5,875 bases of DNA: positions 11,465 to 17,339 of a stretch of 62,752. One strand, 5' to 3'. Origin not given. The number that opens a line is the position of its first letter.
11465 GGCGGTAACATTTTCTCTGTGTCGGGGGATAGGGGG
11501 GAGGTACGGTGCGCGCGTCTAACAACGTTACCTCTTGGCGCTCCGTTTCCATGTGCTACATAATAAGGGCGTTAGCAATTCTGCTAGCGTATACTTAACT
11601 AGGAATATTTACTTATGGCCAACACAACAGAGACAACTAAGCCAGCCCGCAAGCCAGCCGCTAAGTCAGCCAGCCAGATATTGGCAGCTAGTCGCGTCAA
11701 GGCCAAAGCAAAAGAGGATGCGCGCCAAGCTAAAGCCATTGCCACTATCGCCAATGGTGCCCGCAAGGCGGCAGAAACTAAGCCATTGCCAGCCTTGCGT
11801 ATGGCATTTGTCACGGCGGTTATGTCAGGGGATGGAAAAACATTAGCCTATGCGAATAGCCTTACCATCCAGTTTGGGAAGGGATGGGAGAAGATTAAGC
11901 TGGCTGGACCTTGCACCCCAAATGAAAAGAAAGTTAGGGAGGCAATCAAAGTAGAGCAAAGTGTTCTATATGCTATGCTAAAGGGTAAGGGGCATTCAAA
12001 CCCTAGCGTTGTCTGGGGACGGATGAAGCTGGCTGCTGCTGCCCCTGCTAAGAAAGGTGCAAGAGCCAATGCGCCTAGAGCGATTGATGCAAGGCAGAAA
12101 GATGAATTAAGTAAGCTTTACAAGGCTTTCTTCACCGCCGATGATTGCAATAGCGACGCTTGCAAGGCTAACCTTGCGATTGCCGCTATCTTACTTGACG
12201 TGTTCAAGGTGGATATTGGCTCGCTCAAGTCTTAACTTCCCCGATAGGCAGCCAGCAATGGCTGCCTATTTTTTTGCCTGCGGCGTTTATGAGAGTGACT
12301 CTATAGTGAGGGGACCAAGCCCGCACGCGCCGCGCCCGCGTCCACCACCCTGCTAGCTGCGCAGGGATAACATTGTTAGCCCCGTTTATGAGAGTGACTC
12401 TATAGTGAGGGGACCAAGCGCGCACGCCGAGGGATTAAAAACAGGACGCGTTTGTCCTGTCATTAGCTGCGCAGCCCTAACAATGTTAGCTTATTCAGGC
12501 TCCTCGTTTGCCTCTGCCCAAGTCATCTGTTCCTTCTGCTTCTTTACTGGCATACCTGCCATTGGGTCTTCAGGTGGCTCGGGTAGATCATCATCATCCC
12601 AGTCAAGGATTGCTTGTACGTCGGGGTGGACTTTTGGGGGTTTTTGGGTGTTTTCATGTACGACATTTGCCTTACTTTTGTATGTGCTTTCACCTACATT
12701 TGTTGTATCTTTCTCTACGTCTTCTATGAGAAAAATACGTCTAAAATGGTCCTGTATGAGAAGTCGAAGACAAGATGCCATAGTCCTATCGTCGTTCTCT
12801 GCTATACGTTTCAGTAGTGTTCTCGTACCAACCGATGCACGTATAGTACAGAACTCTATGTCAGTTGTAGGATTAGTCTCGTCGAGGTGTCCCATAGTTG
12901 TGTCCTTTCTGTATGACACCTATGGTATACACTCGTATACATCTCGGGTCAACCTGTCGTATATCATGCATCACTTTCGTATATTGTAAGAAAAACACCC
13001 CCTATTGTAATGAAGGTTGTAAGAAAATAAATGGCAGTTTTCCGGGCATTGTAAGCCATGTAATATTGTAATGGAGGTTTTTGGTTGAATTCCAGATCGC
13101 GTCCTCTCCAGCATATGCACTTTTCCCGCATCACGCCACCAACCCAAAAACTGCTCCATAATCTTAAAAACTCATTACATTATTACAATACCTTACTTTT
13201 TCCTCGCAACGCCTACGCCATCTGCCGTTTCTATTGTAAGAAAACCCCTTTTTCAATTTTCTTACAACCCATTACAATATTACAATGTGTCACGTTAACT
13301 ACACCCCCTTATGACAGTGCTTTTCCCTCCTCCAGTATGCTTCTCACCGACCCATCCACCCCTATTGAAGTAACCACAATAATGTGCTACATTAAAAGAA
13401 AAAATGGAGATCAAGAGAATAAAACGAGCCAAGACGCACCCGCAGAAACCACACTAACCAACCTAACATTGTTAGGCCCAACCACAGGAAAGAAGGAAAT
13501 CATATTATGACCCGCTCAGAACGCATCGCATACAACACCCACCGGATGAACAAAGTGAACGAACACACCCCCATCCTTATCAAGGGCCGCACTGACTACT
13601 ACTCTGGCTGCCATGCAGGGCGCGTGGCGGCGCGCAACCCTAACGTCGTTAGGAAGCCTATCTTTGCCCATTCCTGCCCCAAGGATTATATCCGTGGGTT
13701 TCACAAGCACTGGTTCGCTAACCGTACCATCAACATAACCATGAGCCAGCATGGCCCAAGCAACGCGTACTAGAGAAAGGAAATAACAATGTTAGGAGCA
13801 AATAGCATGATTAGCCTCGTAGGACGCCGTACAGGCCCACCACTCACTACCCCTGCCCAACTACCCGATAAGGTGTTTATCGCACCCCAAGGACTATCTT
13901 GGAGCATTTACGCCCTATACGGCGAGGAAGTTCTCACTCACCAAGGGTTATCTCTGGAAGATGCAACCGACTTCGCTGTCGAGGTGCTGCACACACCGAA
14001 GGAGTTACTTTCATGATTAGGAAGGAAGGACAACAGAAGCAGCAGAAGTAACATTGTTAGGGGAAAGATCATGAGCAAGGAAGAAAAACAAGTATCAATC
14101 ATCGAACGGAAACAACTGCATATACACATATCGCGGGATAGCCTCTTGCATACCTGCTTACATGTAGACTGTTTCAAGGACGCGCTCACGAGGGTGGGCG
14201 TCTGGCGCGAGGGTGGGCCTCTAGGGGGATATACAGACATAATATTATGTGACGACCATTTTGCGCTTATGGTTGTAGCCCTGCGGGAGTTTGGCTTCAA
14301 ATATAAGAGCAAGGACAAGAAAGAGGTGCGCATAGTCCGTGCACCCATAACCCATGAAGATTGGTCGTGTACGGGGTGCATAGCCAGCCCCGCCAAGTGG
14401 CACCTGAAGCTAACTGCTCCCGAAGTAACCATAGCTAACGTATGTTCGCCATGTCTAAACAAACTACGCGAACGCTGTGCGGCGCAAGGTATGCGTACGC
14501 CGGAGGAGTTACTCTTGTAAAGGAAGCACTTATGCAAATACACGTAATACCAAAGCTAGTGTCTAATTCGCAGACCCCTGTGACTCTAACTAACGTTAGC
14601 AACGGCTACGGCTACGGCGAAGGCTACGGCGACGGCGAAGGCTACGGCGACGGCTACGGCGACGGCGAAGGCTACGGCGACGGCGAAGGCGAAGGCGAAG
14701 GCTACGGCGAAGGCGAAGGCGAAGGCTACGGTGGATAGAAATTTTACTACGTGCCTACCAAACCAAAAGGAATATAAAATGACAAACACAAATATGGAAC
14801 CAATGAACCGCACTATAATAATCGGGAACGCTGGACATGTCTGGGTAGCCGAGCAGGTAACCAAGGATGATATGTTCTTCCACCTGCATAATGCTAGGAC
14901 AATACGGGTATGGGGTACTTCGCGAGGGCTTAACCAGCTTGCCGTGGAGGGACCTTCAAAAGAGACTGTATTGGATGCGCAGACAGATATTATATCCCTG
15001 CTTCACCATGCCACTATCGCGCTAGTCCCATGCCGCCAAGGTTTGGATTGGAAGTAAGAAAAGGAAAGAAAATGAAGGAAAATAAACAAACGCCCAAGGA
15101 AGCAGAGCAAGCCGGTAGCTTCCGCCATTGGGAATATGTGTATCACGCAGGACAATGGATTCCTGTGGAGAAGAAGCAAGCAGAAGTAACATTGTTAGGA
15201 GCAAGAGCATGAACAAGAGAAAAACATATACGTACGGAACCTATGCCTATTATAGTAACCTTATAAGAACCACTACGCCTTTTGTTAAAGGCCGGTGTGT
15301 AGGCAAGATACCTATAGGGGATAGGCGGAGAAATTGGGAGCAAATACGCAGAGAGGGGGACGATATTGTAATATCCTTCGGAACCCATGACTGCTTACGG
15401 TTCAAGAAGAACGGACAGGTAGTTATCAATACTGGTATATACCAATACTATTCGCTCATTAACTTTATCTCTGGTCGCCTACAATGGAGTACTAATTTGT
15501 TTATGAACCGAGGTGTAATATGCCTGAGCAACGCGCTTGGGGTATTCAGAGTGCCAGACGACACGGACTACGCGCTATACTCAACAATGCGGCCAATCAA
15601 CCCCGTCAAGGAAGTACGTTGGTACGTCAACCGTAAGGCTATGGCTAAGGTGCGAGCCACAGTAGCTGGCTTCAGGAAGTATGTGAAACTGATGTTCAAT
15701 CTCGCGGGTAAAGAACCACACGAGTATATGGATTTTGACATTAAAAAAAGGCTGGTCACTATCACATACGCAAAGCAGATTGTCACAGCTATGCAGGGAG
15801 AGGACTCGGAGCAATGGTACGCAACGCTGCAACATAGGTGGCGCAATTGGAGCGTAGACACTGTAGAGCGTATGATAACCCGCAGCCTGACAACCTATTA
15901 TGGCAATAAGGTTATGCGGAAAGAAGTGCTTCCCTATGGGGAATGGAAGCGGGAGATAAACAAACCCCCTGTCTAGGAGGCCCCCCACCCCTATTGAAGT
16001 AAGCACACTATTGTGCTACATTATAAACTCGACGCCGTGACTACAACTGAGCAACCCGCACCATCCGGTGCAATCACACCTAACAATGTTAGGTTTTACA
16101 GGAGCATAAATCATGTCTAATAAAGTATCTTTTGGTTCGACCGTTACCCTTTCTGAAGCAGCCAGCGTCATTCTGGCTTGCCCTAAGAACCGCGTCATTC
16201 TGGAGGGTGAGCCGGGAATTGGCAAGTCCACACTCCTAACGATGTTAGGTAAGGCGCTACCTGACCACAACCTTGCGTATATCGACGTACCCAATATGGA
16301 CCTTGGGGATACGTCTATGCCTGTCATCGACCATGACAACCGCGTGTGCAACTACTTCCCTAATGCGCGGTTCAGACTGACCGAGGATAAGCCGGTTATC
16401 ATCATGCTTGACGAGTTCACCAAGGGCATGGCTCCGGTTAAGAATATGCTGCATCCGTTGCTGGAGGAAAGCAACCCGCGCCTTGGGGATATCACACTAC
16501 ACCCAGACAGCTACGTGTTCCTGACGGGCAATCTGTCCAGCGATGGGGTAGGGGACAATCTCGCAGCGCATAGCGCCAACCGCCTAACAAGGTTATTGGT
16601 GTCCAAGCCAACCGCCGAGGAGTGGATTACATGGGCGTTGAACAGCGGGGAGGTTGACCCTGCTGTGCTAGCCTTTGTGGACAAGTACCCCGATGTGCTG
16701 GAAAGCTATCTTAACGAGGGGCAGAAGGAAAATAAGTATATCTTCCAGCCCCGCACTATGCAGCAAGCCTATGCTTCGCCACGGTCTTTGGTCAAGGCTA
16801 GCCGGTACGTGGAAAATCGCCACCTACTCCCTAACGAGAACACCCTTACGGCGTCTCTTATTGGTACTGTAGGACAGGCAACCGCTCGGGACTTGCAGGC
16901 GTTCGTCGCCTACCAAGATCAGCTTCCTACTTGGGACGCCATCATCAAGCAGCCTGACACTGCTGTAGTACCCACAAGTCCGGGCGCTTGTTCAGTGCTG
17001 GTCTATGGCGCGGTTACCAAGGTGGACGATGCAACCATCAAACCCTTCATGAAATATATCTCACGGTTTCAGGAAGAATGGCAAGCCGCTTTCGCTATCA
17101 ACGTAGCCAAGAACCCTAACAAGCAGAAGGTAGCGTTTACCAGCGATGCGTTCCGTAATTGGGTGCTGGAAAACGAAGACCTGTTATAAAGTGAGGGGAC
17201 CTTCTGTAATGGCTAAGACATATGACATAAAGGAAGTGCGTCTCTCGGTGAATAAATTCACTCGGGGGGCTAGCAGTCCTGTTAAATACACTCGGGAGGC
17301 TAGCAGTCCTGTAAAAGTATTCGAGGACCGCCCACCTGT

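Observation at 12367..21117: A 13-bp palindrome (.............) sits in front of almost every gene of one early block and was seen nowhere else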

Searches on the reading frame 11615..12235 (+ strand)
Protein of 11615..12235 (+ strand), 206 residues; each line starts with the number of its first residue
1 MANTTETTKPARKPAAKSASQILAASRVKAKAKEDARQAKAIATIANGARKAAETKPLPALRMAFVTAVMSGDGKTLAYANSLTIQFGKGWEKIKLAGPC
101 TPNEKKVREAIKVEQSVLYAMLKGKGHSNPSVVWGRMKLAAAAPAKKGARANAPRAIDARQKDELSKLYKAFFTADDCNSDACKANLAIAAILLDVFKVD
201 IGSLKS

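Call 10: search_protein_families(library=pfam, max_evalue=0.01, proteins=[window:11615-12235:+])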
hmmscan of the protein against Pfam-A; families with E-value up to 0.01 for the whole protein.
window:11615-12235:+ (206 aa): 0 families

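Call 11: search_protein_families(library=phrogs, max_evalue=0.001, proteins=[window:11615-12235:+])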
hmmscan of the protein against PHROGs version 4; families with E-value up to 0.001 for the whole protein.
window:11615-12235:+ (206 aa): 0 families

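Call 30: search_protein_families(library=ncbifam, max_evalue=0.01, proteins=[window:11615-12235:+])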
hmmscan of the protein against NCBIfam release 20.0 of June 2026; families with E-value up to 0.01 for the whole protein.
window:11615-12235:+ (206 aa): 0 families

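Call 32: search_solved_structures(query=window:11615-12235:+, max_evalue=10)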
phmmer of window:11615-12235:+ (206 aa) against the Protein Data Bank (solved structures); distinct sequences matched with E-value up to 10: 0.

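Call 52: search_protein_families(library=pfam, max_evalue=1, proteins=[window:11615-12235:+])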
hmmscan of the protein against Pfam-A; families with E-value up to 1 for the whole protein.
window:11615-12235:+ (206 aa): 0 families

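Call 63: find_homologous_proteins(query=window:11615-12235:+, max_evalue=0.001)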
Query window:11615-12235:+ (206 aa): 4 proteins with E <= 0.001 among 898 candidates.
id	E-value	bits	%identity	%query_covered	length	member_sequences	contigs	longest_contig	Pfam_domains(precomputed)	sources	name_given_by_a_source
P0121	1.0e-123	428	100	100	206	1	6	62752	-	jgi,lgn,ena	-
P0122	1.2e-102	359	86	91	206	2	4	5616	-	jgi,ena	-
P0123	2.1e-82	293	70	100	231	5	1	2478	-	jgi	-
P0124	1.9e-19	88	42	71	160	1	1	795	-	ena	-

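Call 71: find_homologous_proteins(query=A3, max_evalue=0.001)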
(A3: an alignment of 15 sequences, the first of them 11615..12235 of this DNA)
Query A3 (15 sequences) (206 aa, profile of the alignment): 167 proteins with E <= 0.001 among 8000 candidates; the best 120 are listed.
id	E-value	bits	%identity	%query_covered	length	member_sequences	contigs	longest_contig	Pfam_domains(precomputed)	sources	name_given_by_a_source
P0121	7.2e-43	164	100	100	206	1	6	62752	-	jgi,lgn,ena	-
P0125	1.1e-41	161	28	30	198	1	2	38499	-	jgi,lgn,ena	jgi:hypothetical protein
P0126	1.7e-41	160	29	30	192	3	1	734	-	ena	-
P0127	6.6e-41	158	26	67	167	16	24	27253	-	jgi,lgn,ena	jgi:hypothetical protein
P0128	2.2e-39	153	26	71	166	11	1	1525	-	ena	-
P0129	3.4e-39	153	28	30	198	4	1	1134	-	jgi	jgi:hypothetical protein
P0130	3.4e-39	153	27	65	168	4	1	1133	-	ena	-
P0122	4.7e-39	152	86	91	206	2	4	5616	-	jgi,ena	-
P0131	8.0e-39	151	26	30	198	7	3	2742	-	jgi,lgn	-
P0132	1.9e-38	150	27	63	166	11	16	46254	-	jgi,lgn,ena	jgi:hypothetical protein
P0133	2.4e-38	150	25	60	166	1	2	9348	-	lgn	-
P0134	2.7e-38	150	-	-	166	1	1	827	-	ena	-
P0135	4.1e-38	149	27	49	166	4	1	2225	-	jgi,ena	jgi:hypothetical protein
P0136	4.6e-38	149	25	60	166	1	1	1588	-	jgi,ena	-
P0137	5.1e-38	149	27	37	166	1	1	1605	-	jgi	-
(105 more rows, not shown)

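Call 75: find_encoding_contigs(protein=P0122, flank=6000, max_places=4)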
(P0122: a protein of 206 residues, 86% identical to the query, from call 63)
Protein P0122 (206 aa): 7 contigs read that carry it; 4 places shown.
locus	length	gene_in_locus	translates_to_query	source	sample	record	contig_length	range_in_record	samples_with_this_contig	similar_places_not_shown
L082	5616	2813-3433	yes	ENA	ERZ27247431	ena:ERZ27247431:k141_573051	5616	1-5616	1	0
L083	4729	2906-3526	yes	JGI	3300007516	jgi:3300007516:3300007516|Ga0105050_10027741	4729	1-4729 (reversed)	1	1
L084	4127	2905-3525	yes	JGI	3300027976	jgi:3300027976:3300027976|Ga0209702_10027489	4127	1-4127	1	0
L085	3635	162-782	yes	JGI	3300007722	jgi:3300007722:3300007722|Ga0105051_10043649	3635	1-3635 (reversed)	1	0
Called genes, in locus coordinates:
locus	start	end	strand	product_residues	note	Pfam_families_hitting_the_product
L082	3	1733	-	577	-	?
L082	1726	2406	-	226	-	-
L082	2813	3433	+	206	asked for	-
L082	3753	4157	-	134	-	-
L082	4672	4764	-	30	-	-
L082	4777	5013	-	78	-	-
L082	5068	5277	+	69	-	-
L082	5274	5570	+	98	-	-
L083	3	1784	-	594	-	?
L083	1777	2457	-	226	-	-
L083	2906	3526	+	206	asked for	-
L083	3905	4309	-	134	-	-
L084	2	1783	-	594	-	?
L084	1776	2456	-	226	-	-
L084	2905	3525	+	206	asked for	-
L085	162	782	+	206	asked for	-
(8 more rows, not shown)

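Call 79: predict_structure(alignment_id=A4)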
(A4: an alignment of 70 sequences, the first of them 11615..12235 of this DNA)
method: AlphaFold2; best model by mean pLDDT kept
length: 206 residues; sequences in the alignment: 70
mean_pLDDT: 73.7   pTM: 0.45
mean pLDDT of the five models: 73.7, 71.2, 68.8, 67.1, 66.6
residues with pLDDT >= 90: 26; 70-90: 105; 50-70: 60; < 50: 15
segments of 3 or more residues with pLDDT < 50: 146-150, 204-206
pLDDT, mean of each block of 10 residues (from residue 1): 50 67 80 80 63 65 85 77 85 88 84 91 92 89 57 57 72 66 72 69 50
secondary structure, 60 per line:
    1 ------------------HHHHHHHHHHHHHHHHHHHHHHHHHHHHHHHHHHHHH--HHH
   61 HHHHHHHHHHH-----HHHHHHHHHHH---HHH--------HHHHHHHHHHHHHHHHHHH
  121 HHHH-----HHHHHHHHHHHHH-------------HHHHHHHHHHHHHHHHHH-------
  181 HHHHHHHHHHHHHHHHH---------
elements in order: H19-55 H58-71 H77-87 H102-124 H130-142 H156-173 H181-197

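Call 82: fold_search(model_id=the predicted structure, library=pdb)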
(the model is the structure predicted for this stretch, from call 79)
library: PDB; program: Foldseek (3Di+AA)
matches with E <= 10: 28; with E <= 0.001: 0
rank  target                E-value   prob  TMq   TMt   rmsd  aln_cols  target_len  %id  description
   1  3hah_B                2.2e+00  0.10  0.20  0.16  18.7       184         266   16  Crystal structure of human PACSIN1 F-BAR domain (C2 lattice) (released 2009-06-16)
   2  7tkt_A                3.1e+00  0.06  0.16  0.11  11.9       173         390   12  SthK closed state, cAMP-bound in the presence of detergent (released 2022-10-26)
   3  8g2z_1V               4.5e+00  0.06  0.16  0.14  11.8       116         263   13  48-nm doublet microtubule from Tetrahymena thermophila strain CU428 (released 2023-06-14)
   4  6w7e_A                4.5e+00  0.03  0.15  0.13  24.2       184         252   15  K2P2.1 (TREK-1), 30 mM K+ (released 2021-01-27)
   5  5dl2_A                4.5e+00  0.03  0.15  0.14  20.4       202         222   10  Crystal Structure of RopB (released 2016-01-20)
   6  8w2s_A                5.0e+00  0.04  0.20  0.14  18.3       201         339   13  Cas9d Effector:sgRNA Binary Complex (released 2025-01-15)
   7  5k7l_A                6.3e+00  0.06  0.16  0.07  12.6       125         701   14  Single particle cryo-EM structure of the voltage-gated K+ channel Eag1 bound to the channel inhibitor calmodulin (released 2016-08-17)
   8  7sut_D                6.3e+00  0.03  0.16  0.19  23.2       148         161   18  Light harvesting phycobiliprotein HaPE645 from the cryptophyte Hemiselmis andersenii CCMP644 (released 2023-10-25)
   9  9cez_P                6.3e+00  0.03  0.16  0.08  13.0       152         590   13  Spizellomyces punctatus Fanzor (SpuFz) State 6 (released 2024-09-11)
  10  6rhc_A                6.6e+00  0.04  0.17  0.15  22.8       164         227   10  Fragment AZ-003 binding at the TAZpS89/14-3-3 sigma interface (released 2020-06-17)
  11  5jr9_A                7.0e+00  0.05  0.19  0.21  21.7       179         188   13  Crystal structure of apo-NeC3PO (released 2016-09-28)
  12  3lxu                  7.0e+00  0.04  0.22  0.05  22.8       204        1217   14  Crystal Structure of Tripeptidyl Peptidase 2 (TPP II) (released 2010-08-11)
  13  8t06_A                7.0e+00  0.02  0.13  0.14  22.4       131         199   14  Structure of mouse Myomaker mutant-R107A bound to Fab18G7 (released 2023-09-27)
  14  6cq8_A                7.4e+00  0.02  0.15  0.12  25.2       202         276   12  K2P2.1(TREK-1):ML335 complex (released 2018-03-28)
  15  7uq2_D                7.8e+00  0.38  0.19  0.42   2.0        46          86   22  Vs.4 from T4 phage in complex with cGAMP (released 2023-02-08)
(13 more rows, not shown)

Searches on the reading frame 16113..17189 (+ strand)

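Call 10: search_protein_families(library=pfam, max_evalue=0.01, proteins=[window:16113-17189:+])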
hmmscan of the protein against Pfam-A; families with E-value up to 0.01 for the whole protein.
window:16113-17189:+ (358 aa): 7 families
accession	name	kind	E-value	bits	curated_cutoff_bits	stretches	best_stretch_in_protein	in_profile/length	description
PF07728.20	AAA_5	-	7.6e-05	23.2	22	1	28-120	2-93/139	AAA domain (dynein-related subfamily)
PF00004.35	AAA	-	0.00022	22.1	21.2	1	28-104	1-68/131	ATPase family associated with various cellular activities (AAA)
PF13191.12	AAA_16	-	0.00037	21.5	32.6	0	26-55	25-54/167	AAA ATPase domain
PF20720.3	nSTAND3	-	0.00051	20.2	27.2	1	25-61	17-53/155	Novel STAND NTPase 3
PF13401.12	AAA_22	-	0.00052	20.8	27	1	28-63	8-45/130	AAA domain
PF05673.19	DUF815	-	0.0073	15.9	23.8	0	23-67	51-95/249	Protein of unknown function (DUF815)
PF13173.12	AAA_14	-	0.0095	16.4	27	0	28-104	5-73/129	AAA domain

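Call 11: search_protein_families(library=phrogs, max_evalue=0.001, proteins=[window:16113-17189:+])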
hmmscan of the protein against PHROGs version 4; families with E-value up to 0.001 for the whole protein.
window:16113-17189:+ (358 aa): 1 family
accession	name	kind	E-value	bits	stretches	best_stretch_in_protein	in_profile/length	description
phrog_1297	-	other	3.7e-46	158.8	1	10-358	8-353/356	ATPase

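Call 30: search_protein_families(library=ncbifam, max_evalue=0.01, proteins=[window:16113-17189:+])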
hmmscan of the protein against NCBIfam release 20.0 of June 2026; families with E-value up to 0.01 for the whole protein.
window:16113-17189:+ (358 aa): 1 family
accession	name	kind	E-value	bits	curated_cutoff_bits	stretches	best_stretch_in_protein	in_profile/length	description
TIGR00764.1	lon_rel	equivalog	0.0042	15.7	516.6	1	15-63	25-76/608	ATP-dependent protease LonB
